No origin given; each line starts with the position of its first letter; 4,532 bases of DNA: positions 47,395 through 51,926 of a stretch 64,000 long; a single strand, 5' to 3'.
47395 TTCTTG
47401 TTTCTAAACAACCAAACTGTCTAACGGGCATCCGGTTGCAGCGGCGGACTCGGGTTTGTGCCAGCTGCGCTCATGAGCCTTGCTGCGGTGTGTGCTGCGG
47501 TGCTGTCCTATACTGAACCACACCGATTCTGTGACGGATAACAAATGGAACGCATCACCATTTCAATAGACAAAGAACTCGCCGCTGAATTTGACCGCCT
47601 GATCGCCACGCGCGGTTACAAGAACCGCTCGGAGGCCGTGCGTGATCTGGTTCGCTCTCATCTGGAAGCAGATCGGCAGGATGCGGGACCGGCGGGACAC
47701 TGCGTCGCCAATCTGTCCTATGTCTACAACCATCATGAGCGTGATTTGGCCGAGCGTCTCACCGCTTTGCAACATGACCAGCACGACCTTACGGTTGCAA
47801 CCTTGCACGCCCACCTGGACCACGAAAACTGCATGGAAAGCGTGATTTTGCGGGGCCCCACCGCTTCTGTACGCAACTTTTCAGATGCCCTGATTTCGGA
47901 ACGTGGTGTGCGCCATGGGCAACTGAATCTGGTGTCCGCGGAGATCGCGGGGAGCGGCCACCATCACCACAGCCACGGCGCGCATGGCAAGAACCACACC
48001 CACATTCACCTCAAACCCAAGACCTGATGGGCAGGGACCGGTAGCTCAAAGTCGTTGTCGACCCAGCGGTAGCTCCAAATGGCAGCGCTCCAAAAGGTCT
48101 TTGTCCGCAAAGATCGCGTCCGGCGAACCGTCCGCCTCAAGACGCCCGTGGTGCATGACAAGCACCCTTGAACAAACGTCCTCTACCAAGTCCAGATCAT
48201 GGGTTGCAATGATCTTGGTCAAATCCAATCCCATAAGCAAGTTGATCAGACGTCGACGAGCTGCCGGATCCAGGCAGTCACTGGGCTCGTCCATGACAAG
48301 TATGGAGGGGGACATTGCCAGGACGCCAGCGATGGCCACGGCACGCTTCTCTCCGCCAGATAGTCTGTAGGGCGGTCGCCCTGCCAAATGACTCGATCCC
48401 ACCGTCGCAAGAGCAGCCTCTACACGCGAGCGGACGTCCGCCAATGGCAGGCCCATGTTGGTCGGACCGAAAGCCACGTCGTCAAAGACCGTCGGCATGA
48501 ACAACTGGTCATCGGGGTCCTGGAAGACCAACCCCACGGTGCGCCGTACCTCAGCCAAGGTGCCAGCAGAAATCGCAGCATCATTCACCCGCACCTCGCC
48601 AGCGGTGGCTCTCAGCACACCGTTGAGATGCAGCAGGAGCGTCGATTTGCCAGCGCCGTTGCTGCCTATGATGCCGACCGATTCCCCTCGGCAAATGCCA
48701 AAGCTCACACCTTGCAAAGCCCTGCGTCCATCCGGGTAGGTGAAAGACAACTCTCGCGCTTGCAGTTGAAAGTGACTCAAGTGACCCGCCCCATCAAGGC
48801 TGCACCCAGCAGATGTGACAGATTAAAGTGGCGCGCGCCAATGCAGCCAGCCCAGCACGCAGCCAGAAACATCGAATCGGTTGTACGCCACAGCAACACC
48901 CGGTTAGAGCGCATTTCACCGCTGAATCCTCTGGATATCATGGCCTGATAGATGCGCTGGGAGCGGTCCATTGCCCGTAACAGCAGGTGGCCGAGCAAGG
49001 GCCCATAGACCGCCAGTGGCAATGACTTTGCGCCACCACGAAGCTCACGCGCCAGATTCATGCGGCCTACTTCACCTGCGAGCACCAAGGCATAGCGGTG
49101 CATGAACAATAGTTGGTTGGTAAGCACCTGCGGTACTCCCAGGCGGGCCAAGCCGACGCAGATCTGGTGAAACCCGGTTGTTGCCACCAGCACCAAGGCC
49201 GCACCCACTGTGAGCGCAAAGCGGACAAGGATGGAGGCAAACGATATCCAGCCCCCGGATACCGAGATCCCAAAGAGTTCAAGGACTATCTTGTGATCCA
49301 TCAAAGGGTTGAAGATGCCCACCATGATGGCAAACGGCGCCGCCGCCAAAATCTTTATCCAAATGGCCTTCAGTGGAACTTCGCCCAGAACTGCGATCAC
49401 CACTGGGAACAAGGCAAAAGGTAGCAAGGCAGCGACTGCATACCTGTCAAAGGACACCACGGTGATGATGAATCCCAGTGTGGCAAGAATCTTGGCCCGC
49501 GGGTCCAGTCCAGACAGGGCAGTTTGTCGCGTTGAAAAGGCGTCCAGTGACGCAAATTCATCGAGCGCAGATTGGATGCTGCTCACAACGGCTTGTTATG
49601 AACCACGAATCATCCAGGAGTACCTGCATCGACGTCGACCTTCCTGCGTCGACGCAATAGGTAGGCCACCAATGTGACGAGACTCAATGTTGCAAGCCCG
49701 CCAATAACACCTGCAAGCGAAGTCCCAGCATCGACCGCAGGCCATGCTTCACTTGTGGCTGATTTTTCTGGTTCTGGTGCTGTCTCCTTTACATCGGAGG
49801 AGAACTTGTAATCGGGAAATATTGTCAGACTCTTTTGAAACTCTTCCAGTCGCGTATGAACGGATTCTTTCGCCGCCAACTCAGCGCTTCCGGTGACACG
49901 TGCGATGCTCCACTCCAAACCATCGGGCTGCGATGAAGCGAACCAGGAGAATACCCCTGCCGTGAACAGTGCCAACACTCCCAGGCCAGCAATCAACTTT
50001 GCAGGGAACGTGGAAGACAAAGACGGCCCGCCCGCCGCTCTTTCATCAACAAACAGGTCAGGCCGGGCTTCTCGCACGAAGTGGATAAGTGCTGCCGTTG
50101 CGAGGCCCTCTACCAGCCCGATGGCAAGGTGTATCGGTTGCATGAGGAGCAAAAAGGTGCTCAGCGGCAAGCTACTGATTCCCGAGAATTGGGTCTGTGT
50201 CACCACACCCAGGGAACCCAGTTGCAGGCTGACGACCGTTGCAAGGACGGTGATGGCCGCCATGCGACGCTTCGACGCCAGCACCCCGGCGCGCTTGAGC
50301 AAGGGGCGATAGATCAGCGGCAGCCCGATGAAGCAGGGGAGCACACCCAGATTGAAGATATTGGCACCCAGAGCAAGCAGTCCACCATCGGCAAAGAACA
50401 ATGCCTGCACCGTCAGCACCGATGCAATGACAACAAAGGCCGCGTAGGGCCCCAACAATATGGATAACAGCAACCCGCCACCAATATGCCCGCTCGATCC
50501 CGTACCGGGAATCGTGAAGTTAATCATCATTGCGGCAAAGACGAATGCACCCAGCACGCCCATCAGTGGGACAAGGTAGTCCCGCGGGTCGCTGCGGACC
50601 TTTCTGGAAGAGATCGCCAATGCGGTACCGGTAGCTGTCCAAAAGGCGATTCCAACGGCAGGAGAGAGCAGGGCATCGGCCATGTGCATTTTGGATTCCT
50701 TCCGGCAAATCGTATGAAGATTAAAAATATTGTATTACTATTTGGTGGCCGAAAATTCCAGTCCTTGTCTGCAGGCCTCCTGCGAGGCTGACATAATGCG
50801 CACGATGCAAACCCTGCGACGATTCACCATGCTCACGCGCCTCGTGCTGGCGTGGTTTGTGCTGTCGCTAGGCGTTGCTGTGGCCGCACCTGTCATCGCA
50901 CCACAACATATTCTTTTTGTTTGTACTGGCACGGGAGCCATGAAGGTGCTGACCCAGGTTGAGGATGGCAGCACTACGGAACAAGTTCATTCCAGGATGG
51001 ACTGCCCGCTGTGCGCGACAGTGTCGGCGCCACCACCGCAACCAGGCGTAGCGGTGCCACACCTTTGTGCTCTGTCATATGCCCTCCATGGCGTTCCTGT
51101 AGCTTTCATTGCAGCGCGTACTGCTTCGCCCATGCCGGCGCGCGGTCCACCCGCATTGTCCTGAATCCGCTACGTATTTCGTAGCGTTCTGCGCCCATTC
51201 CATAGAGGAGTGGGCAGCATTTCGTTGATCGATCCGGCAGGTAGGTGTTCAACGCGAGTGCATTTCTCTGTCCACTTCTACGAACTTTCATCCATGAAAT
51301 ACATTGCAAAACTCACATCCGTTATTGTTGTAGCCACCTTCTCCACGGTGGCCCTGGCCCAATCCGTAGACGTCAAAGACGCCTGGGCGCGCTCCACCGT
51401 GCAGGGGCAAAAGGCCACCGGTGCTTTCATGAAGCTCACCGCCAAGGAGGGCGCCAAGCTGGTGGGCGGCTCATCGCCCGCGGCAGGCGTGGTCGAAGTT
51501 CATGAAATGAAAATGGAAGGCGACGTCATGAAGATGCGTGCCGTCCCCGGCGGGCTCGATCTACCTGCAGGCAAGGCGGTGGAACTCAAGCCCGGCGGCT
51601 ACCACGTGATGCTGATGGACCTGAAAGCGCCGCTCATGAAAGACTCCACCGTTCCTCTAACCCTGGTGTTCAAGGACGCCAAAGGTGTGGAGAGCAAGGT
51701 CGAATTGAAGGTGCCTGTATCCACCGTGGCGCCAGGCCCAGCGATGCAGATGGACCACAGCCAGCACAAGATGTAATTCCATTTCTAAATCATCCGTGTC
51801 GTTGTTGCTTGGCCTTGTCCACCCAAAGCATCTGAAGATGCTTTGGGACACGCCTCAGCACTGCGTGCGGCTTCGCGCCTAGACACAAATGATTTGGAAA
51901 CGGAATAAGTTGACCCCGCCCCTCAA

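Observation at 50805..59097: Putative methanobactin-independent copper capture system (OprC-like receptor, Ig-stalk lipoprotein, MbnPH, PCuAC)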

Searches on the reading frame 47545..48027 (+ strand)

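Call 3: search_protein_families(library=pfam, proteins=[window:47545-48027:+], max_evalue=0.01)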
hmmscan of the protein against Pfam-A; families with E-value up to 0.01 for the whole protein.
window:47545-48027:+ (160 aa): 2 families
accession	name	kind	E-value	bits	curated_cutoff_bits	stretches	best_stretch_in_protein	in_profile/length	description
PF08753.17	NikR_C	-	1.7e-30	105.5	22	1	54-129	1-76/77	NikR C terminal nickel binding domain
PF01402.27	RHH_1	-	2.4e-10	40.4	20.5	1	3-41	1-38/39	Ribbon-helix-helix protein, copG family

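Call 4: search_protein_families(library=ncbifam, proteins=[window:47545-48027:+], max_evalue=0.01)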
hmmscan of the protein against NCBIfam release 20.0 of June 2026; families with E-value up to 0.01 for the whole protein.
window:47545-48027:+ (160 aa): 6 families
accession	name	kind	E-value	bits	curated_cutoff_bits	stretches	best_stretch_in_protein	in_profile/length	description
NF002815.0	PRK02967.1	equivalog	1.4e-58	196.9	83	1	1-134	1-134/139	nickel-responsive transcriptional regulator NikR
TIGR02793.1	nikR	equivalog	3.8e-46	156.6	175.45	1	2-129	1-127/129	nickel-responsive transcriptional regulator NikR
NF003381.0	PRK04460.1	equivalog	5.4e-44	149.7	105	1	2-132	5-134/139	nickel-responsive transcriptional regulator NikR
NF002169.0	PRK01002.1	subfamily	4.3e-35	120.7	111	1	1-132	4-135/141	nickel responsive regulator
NF001884.0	PRK00630.1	subfamily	1.6e-27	96.4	119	1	3-128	12-139/148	nickel responsive regulator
NF058555.1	TransRegCdrSHalo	equivalog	7.2e-08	32.3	100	1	1-45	1-45/61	transcriptional regulator CdrS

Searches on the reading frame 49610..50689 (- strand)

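Call 3: search_protein_families(library=pfam, proteins=[window:49610-50689:-], max_evalue=0.01)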
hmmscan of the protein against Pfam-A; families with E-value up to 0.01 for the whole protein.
window:49610-50689:- (359 aa): 3 families
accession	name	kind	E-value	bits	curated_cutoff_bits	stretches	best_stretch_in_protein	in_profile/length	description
PF01891.21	CbiM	-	1.9e-55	188.4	23.1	1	2-212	1-205/205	Cobalt uptake substrate-specific transmembrane region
PF13190.11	PDGLE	-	8.3e-29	99.8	27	1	231-347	2-102/102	PDGLE domain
PF21314.2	TM_ErbB1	-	0.0058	16.8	27.1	1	326-350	3-27/36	Epidermal growth factor receptor transmembrane-juxtamembrane segment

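Call 4: search_protein_families(library=ncbifam, proteins=[window:49610-50689:-], max_evalue=0.01)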
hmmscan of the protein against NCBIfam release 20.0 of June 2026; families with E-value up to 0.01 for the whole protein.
window:49610-50689:- (359 aa): 11 families
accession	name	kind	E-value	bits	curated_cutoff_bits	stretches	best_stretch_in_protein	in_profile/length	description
NF004902.0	PRK06265.1-1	equivalog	3.1e-37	128.3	219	1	1-216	1-206/213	cobalt transporter CbiM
NF005598.0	PRK07331.1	equivalog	1.2e-35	123.5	401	1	1-296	1-288/323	cobalt transporter CbiM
NF008873.0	PRK11909.1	equivalog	2.6e-33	115.8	225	1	1-215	1-220/230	cobalt transporter CbiM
NF006184.0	PRK08319.1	equivalog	2.6e-19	69.6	180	1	1-215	1-214/224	energy-coupling factor ABC transporter permease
NF004905.0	PRK06265.1-5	equivalog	7.6e-15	55.6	173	1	1-214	1-198/205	cobalt transporter CbiM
TIGR00123.1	cbiM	equivalog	3.2e-13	50.1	184.15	1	1-213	1-212/214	cobalt ECF transporter S component CbiM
NF004907.0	PRK06265.2-2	subfamily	9.5e-12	44.9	200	1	1-213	21-217/221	cobalt transporter CbiM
NF004906.0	PRK06265.2-1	equivalog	6.8e-11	42.5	205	1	1-213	1-209/212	cobalt transporter CbiM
NF004908.0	PRK06265.2-3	equivalog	2.5e-10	40.7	205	1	1-214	1-198/211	cobalt transporter CbiM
NF004909.0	PRK06265.2-5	equivalog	2.5e-06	27.7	172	1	1-213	1-194/196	cobalt transporter CbiM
NF004930.0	PRK06287.1-1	subfamily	7.1e-06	25.9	142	1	232-347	7-107/110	cobalt transport protein CbiN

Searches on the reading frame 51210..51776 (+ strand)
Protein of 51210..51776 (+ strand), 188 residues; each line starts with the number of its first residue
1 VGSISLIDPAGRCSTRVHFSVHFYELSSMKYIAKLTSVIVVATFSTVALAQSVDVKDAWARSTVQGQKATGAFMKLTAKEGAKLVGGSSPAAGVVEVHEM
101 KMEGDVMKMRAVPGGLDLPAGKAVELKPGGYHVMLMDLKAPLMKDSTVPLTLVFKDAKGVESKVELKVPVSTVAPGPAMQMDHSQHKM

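Call 3: search_protein_families(library=pfam, proteins=[window:51210-51776:+], max_evalue=0.01)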
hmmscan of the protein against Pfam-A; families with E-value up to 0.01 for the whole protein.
window:51210-51776:+ (188 aa): 1 family
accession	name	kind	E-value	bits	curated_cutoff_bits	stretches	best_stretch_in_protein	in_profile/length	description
PF04314.18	PCuAC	-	1.2e-37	128.6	29.4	1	55-160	1-107/109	Copper chaperone PCu(A)C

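Call 4: search_protein_families(library=ncbifam, proteins=[window:51210-51776:+], max_evalue=0.01)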
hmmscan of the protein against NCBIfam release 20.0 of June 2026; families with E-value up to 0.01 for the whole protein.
window:51210-51776:+ (188 aa): 0 families

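Call 83: search_solved_structures(query=window:51294-51776:+, max_evalue=0.001, show_alignments=1)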
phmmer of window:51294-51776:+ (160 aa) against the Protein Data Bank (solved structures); distinct sequences matched with E-value up to 0.001: 5.
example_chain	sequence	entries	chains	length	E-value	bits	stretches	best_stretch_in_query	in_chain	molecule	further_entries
9yah_A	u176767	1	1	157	4.6e-31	111.3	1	6-156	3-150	Copper chaperone PCu(A)C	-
2k6w_A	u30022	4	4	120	1.2e-12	51.5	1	49-132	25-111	Putative uncharacterized protein TTHA1943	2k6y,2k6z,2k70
9rez_A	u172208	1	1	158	1.7e-10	44.6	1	25-149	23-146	Copper chaperone PCu(A)C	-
9rf0_A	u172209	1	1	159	2.5e-10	44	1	26-149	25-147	Copper chaperone PCu(A)C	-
1x9l_A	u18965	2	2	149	3.1e-08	37.2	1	21-132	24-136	CuI-DR1885 | Hypothetical protein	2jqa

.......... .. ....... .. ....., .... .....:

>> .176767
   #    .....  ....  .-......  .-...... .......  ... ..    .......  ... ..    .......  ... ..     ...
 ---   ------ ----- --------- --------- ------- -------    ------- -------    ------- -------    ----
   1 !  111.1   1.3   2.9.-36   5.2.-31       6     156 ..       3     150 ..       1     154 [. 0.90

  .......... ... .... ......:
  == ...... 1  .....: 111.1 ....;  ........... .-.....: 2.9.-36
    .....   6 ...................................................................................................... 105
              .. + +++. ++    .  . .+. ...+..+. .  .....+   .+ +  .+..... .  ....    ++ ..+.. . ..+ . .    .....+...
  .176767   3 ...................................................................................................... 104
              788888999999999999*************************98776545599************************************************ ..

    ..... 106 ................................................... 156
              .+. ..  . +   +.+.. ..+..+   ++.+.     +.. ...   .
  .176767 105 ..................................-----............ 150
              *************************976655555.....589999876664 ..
